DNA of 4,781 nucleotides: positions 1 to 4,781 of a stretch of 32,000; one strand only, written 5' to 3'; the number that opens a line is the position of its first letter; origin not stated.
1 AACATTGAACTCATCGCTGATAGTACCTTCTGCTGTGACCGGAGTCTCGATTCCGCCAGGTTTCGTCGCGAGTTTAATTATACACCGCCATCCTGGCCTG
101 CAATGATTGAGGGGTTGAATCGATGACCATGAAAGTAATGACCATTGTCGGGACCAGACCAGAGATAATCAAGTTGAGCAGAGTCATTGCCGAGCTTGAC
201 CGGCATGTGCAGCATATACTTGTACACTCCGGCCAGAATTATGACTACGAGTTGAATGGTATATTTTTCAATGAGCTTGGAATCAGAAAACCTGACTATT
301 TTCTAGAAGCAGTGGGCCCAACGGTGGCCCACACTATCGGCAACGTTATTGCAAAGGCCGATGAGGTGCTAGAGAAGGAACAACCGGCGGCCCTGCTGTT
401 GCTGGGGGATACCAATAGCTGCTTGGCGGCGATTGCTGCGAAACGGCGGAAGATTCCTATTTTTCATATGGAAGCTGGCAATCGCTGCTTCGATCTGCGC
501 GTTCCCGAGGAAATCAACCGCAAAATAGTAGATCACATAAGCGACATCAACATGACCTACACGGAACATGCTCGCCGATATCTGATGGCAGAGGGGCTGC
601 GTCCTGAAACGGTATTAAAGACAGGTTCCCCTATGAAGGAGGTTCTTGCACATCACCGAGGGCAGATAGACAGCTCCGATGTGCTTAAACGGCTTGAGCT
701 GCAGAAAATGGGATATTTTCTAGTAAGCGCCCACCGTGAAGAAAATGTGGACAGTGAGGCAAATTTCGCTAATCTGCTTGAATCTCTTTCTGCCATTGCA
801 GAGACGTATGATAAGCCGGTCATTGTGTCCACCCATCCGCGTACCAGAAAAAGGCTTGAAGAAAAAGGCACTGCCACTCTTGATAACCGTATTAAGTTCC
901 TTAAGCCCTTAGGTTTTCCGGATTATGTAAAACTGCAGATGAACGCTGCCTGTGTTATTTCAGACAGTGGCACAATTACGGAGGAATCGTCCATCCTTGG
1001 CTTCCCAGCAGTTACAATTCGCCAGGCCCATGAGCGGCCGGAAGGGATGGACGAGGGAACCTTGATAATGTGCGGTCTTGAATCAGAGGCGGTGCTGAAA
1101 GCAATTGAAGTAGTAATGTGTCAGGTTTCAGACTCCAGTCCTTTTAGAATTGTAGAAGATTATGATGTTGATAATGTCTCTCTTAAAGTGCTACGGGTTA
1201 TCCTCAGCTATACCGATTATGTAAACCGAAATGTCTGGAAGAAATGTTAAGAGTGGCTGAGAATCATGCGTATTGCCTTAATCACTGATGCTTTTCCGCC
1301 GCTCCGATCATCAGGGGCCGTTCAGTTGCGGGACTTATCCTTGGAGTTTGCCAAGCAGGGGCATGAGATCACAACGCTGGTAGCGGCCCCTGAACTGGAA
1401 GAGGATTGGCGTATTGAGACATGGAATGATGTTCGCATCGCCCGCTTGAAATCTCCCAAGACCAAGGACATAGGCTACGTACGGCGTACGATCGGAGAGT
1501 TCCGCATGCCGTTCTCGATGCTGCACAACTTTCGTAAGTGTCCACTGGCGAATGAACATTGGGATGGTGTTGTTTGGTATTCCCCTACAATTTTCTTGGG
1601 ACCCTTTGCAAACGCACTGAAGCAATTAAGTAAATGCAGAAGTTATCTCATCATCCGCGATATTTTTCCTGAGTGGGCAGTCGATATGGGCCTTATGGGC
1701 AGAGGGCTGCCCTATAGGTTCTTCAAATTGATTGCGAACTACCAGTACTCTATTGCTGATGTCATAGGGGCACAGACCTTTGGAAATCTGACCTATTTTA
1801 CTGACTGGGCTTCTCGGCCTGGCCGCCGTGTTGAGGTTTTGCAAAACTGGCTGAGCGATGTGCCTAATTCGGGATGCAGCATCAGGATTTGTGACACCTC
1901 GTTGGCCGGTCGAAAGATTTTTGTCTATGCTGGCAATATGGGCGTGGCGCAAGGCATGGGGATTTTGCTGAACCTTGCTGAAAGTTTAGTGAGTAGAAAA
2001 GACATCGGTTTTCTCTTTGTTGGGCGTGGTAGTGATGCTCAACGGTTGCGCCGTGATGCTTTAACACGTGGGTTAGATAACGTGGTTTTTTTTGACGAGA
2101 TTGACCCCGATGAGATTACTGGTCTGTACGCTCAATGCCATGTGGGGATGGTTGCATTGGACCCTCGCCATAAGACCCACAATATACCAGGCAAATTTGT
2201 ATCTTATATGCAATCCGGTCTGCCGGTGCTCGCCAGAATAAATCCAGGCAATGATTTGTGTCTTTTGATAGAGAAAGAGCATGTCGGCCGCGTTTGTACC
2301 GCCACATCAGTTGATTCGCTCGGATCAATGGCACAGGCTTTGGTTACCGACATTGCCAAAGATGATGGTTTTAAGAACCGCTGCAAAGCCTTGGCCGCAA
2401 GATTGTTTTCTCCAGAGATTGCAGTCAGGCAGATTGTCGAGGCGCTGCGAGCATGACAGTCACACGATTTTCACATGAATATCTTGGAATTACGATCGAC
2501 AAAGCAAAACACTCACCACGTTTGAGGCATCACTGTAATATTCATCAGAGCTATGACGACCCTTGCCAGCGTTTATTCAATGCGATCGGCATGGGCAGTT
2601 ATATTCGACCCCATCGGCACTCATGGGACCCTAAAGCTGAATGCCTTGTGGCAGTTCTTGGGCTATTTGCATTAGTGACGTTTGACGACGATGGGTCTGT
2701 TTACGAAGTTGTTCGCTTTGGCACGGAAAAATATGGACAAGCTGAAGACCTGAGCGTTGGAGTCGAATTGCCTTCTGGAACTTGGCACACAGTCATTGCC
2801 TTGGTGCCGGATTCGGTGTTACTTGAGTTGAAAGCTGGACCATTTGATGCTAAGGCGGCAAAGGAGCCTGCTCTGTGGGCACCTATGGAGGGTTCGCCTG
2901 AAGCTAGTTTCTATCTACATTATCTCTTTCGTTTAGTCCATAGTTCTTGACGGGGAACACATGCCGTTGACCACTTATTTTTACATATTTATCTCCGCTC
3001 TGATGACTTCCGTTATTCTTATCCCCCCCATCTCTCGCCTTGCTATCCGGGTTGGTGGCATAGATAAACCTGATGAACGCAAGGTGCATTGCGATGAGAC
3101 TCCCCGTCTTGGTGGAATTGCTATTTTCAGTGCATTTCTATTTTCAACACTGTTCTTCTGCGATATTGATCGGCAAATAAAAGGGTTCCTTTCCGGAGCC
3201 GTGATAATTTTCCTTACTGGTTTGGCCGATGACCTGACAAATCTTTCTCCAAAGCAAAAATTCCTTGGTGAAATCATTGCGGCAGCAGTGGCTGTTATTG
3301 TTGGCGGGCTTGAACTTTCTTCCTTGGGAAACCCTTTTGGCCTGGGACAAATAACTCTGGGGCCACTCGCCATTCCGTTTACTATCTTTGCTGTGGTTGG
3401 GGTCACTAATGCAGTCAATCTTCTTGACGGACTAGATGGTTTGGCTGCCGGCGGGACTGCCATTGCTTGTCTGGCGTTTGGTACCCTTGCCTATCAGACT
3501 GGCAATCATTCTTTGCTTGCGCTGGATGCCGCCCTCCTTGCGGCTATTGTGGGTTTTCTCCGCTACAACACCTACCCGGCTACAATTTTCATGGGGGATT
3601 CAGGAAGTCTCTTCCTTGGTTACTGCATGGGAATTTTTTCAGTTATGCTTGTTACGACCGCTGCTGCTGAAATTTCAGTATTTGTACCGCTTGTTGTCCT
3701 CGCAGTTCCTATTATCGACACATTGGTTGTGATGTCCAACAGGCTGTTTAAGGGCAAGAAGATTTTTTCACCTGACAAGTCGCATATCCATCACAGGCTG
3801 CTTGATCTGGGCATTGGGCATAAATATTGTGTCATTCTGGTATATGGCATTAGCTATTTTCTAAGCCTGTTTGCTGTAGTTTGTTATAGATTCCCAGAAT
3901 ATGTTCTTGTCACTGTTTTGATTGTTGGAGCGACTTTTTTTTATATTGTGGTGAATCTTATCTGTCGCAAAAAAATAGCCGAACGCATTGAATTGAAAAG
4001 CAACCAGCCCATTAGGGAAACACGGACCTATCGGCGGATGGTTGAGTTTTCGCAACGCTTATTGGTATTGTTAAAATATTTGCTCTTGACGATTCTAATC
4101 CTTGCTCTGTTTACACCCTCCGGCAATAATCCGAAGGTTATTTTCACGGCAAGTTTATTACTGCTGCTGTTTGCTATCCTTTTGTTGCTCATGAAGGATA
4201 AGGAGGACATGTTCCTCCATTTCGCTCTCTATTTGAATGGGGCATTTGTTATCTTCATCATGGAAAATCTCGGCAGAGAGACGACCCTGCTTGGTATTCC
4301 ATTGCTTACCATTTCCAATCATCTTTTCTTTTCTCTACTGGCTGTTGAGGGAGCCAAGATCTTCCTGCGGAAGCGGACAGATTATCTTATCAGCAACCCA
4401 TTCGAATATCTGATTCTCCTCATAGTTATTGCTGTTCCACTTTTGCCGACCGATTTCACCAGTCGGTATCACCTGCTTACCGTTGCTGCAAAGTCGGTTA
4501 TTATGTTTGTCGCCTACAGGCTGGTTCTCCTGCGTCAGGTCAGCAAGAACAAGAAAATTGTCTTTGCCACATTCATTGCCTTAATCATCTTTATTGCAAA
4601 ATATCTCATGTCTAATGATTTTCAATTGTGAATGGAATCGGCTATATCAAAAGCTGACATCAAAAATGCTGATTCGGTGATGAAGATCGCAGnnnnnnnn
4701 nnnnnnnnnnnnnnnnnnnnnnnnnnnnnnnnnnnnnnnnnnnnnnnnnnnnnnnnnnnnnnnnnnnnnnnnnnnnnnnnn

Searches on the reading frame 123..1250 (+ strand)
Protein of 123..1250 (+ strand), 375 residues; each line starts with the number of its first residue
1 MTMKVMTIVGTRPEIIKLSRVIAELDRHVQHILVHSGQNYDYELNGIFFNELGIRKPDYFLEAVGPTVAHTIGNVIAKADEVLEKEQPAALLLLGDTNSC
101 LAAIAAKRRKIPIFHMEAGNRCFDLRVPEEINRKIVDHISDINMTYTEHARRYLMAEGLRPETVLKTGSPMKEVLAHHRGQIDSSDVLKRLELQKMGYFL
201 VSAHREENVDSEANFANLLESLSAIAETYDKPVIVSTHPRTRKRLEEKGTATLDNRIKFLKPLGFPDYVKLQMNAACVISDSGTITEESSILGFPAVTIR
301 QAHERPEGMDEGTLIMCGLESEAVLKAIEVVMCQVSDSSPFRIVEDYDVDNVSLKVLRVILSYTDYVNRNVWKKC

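Call 75: search_protein_families(library=pfam, proteins=[window:123-1250:+], max_evalue=0.00001)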
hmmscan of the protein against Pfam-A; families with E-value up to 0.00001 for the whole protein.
window:123-1250:+ (375 aa): 1 family
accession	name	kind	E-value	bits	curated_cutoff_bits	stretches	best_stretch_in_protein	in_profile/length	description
PF02350.25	Epimerase_2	-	1.2e-94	317.5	30.6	1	25-360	3-346/347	UDP-N-acetylglucosamine 2-epimerase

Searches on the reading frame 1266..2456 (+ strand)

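Call 75: search_protein_families(library=pfam, proteins=[window:1266-2456:+], max_evalue=0.00001)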
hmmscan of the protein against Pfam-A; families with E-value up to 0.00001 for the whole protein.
window:1266-2456:+ (396 aa): 2 families
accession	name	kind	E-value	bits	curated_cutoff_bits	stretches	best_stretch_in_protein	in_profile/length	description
PF13692.12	Glyco_trans_1_4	-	1.3e-11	45.4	27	1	217-360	2-140/142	Glycosyl transferases group 1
PF00534.26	Glycos_transf_1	-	3.1e-07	30.5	26.4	1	215-354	14-150/172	Glycosyl transferases group 1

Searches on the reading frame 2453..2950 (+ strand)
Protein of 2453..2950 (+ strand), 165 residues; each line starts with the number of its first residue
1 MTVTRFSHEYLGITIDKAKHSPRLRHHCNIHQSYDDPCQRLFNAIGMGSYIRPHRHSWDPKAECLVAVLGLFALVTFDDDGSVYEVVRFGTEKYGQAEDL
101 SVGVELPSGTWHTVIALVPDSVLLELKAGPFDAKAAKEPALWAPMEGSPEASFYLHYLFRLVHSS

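Call 75: search_protein_families(library=pfam, proteins=[window:2453-2950:+], max_evalue=0.00001)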
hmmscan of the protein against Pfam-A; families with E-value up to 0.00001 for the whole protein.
window:2453-2950:+ (165 aa): 1 family
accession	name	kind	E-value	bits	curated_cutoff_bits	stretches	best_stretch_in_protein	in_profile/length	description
PF19480.5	DUF6016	-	7.3e-10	39.9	27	1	7-82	2-75/141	Domain of unknown function (DUF6016)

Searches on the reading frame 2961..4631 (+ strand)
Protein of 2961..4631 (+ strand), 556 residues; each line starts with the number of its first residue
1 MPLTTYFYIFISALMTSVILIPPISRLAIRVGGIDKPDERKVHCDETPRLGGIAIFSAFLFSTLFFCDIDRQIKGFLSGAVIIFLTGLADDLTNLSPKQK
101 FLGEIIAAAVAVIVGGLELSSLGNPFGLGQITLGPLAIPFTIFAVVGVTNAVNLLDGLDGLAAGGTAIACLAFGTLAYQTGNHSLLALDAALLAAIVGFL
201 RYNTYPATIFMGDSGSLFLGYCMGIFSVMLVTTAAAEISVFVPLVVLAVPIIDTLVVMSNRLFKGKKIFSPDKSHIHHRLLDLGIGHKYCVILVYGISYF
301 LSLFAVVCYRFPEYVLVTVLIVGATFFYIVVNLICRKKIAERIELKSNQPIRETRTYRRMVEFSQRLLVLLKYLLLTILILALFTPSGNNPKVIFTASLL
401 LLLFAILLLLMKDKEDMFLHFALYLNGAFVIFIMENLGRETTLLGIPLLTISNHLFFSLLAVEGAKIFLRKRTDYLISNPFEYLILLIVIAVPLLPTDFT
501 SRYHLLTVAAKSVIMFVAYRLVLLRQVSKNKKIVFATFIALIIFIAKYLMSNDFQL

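Call 75: search_protein_families(library=pfam, proteins=[window:2961-4631:+], max_evalue=0.00001)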
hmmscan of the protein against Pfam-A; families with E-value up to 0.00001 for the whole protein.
window:2961-4631:+ (556 aa): 1 family
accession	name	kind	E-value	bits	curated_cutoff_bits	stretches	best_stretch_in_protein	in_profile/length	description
PF00953.26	Glycos_transf_4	-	4.3e-45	154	27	1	75-230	3-159/160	Glycosyl transferase family 4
